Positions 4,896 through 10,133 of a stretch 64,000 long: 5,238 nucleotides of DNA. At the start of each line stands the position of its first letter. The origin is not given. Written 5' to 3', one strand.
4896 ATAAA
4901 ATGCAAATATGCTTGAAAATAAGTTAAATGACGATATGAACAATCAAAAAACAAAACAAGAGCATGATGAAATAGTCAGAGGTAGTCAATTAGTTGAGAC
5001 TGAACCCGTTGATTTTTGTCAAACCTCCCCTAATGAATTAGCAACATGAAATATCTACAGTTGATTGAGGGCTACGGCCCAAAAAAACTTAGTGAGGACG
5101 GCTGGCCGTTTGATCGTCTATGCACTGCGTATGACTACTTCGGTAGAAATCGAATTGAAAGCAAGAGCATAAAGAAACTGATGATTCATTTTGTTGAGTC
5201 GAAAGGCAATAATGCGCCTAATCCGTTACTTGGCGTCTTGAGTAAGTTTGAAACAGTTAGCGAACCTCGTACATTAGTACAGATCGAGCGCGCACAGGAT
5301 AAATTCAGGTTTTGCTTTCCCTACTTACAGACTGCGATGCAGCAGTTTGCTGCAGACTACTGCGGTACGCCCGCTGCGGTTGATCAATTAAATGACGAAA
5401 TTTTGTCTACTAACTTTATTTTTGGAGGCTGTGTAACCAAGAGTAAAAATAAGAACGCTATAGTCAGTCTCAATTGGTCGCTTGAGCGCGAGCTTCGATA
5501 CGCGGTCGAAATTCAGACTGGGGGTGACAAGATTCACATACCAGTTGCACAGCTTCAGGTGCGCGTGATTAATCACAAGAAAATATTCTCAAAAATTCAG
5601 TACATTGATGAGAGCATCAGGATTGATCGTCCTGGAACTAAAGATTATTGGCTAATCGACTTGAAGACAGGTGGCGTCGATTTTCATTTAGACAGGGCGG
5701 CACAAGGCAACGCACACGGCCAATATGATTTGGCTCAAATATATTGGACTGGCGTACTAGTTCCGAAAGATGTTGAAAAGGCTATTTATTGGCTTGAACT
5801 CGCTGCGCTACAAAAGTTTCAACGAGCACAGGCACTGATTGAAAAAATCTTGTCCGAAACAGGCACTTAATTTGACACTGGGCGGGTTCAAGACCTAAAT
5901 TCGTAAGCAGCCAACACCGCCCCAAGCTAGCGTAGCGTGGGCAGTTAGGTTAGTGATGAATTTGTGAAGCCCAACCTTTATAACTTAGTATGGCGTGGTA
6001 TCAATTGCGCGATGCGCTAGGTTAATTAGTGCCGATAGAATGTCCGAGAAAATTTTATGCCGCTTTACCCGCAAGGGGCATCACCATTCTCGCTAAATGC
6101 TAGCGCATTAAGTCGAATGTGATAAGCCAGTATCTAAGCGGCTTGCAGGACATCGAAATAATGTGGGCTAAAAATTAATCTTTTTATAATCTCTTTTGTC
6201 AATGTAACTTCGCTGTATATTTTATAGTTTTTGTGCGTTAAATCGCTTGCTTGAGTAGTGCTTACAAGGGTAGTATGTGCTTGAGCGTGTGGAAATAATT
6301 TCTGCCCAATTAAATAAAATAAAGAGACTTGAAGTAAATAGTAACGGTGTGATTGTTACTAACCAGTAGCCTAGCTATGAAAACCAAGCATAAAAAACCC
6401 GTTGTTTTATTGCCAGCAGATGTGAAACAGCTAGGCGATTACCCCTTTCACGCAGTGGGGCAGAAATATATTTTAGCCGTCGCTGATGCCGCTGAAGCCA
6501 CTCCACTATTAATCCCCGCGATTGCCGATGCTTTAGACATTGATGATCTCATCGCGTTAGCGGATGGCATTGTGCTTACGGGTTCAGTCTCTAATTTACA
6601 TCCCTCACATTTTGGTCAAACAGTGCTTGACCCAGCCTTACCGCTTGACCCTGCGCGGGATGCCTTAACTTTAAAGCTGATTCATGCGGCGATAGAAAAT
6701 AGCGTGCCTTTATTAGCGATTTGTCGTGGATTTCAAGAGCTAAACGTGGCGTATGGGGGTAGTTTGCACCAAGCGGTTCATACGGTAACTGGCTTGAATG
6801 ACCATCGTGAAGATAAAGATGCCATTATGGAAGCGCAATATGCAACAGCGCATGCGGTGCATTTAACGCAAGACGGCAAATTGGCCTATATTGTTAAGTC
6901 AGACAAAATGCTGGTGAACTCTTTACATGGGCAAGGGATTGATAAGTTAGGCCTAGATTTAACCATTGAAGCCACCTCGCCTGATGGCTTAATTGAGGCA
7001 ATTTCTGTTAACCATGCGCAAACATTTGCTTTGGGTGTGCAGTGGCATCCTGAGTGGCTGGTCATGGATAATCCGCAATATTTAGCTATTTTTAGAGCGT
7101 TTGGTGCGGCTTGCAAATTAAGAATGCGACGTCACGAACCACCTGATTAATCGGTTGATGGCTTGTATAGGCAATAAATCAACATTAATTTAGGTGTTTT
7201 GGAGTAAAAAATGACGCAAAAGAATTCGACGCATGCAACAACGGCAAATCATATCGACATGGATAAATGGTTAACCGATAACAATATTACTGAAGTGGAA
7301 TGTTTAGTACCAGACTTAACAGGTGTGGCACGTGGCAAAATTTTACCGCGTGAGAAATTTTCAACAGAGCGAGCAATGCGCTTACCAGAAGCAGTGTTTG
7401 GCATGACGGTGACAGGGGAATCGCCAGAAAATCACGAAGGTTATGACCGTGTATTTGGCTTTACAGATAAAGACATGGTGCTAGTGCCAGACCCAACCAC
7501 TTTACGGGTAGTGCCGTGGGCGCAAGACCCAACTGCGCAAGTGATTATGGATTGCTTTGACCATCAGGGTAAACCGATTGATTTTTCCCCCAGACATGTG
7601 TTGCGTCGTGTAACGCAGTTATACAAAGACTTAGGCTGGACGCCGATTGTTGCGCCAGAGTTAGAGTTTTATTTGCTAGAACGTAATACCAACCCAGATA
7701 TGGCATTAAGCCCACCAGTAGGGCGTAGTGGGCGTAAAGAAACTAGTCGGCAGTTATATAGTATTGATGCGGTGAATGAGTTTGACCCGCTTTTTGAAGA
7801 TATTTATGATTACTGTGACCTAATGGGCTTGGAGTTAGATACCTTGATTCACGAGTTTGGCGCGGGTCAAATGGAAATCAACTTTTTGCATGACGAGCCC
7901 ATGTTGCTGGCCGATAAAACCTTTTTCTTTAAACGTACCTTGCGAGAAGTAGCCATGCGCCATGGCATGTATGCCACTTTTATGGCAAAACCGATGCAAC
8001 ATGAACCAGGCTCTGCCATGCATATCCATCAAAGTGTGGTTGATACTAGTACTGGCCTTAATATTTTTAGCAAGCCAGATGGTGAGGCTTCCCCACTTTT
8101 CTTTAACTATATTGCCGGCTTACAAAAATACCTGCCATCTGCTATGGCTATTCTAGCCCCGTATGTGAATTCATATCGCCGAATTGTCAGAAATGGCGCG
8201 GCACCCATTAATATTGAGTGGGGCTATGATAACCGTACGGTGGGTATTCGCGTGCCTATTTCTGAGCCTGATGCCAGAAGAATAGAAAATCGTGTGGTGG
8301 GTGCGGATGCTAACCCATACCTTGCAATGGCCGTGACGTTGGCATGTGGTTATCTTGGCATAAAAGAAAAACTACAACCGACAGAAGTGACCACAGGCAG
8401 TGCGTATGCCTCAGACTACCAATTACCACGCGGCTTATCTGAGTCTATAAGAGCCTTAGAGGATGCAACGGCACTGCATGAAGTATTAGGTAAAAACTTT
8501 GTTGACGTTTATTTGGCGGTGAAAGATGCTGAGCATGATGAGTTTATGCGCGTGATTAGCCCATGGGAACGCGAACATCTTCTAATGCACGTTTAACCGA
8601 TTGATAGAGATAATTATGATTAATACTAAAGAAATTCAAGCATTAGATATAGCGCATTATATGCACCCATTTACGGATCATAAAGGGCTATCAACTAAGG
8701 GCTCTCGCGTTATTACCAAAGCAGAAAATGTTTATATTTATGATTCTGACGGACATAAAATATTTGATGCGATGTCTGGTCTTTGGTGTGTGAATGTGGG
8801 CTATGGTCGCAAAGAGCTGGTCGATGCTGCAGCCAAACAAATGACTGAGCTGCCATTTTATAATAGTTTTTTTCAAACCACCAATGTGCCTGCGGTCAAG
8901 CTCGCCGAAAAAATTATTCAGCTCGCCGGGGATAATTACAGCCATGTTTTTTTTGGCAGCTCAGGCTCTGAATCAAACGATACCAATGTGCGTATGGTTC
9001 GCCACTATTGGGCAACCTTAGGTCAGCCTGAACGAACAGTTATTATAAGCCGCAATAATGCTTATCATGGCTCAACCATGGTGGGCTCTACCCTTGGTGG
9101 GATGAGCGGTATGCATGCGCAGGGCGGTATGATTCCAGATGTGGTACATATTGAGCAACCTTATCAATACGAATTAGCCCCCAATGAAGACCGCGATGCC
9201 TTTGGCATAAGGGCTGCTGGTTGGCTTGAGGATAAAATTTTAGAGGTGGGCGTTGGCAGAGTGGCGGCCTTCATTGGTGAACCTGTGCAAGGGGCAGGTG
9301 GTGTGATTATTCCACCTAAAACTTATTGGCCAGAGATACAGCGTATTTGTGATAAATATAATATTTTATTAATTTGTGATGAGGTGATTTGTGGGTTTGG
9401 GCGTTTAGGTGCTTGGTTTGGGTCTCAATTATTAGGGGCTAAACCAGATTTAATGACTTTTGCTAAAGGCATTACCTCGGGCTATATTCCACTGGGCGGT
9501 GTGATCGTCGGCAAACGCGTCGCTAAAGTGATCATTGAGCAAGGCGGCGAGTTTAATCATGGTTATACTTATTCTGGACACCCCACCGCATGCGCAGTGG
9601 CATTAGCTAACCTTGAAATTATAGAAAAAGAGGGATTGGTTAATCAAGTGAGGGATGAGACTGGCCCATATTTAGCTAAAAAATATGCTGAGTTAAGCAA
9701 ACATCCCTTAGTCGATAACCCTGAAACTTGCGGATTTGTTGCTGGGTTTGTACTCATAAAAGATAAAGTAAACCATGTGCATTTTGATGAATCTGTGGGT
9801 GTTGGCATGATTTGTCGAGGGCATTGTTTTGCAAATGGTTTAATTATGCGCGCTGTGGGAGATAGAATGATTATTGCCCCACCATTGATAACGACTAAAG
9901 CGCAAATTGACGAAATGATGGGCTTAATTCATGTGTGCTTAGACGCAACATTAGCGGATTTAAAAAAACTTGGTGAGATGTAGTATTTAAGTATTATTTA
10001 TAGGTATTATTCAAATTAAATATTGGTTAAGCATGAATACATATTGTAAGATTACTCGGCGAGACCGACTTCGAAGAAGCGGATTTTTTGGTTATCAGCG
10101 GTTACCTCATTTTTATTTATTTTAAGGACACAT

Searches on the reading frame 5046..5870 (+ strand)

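Call 59: search_protein_families(library=pfam, proteins=[window:5046-5870:+], max_evalue=0.00001)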
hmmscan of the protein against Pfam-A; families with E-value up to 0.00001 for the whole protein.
window:5046-5870:+ (274 aa): 1 family
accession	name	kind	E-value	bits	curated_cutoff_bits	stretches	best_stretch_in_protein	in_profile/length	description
PF08238.18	Sel1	-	5.5e-09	36.7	30.7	1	223-256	1-34/36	Sel1 repeat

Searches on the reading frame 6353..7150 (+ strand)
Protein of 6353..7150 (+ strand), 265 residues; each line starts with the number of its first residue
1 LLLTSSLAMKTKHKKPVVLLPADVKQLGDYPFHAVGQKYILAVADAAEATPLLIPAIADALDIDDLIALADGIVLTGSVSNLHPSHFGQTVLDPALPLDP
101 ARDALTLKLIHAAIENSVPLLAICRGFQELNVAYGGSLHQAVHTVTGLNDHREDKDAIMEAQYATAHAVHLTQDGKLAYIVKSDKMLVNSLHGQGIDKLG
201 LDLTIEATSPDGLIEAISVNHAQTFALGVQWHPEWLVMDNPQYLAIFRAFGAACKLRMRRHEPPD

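Call 59: search_protein_families(library=pfam, proteins=[window:6353-7150:+], max_evalue=0.00001)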
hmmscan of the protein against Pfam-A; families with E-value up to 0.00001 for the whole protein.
window:6353-7150:+ (265 aa): 2 families
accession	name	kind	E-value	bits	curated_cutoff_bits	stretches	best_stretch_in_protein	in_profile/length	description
PF07722.19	Peptidase_C26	-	4.2e-65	220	20.5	1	16-234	1-219/219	Peptidase C26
PF00117.34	GATase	-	1.9e-11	44.4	22.8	1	104-236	59-174/190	Glutamine amidotransferase class-I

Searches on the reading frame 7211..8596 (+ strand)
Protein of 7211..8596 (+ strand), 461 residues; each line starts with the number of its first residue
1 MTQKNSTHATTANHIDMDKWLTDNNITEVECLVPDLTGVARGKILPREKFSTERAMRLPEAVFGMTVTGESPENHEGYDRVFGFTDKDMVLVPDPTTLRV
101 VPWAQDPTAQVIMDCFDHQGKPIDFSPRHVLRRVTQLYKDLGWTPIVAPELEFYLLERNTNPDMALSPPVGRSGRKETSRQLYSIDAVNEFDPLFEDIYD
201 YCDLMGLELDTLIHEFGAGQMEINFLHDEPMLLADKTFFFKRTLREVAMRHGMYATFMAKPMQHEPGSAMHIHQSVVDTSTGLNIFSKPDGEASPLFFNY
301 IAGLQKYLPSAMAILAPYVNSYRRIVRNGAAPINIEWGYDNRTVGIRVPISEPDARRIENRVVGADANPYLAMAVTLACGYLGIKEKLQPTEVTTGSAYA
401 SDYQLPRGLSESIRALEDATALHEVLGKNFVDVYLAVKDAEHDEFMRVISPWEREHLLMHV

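Call 59: search_protein_families(library=pfam, proteins=[window:7211-8596:+], max_evalue=0.00001)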
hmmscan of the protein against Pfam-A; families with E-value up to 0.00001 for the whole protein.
window:7211-8596:+ (461 aa): 2 families
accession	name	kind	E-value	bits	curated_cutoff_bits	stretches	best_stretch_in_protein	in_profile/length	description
PF00120.29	Gln-synt_C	-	1.1e-107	360.5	24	1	126-455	3-342/344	Glutamine synthetase, catalytic domain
PF03951.24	Gln-synt_N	-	5.1e-06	26.5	33.4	0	86-117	50-81/82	Glutamine synthetase, beta-Grasp domain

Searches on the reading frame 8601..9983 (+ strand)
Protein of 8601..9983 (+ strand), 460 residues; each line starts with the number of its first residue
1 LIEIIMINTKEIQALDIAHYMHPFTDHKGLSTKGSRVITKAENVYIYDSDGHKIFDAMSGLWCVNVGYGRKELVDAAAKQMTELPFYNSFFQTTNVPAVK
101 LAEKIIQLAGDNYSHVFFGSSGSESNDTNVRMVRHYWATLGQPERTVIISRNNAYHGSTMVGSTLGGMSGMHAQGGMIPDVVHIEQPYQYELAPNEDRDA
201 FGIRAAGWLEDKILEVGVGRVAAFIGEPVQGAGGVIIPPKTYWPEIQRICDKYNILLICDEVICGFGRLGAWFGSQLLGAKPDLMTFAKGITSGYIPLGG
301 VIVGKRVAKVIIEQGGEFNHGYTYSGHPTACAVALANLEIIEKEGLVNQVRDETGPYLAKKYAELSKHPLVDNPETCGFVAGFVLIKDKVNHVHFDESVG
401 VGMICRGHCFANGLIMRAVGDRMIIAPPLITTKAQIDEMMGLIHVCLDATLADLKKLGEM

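Call 59: search_protein_families(library=pfam, proteins=[window:8601-9983:+], max_evalue=0.00001)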
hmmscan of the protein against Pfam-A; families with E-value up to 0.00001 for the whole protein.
window:8601-9983:+ (460 aa): 1 family
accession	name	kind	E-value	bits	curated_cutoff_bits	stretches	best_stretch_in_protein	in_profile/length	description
PF00202.27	Aminotran_3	-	2.8e-85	286.9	30.5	1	36-446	11-402/403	Aminotransferase class-III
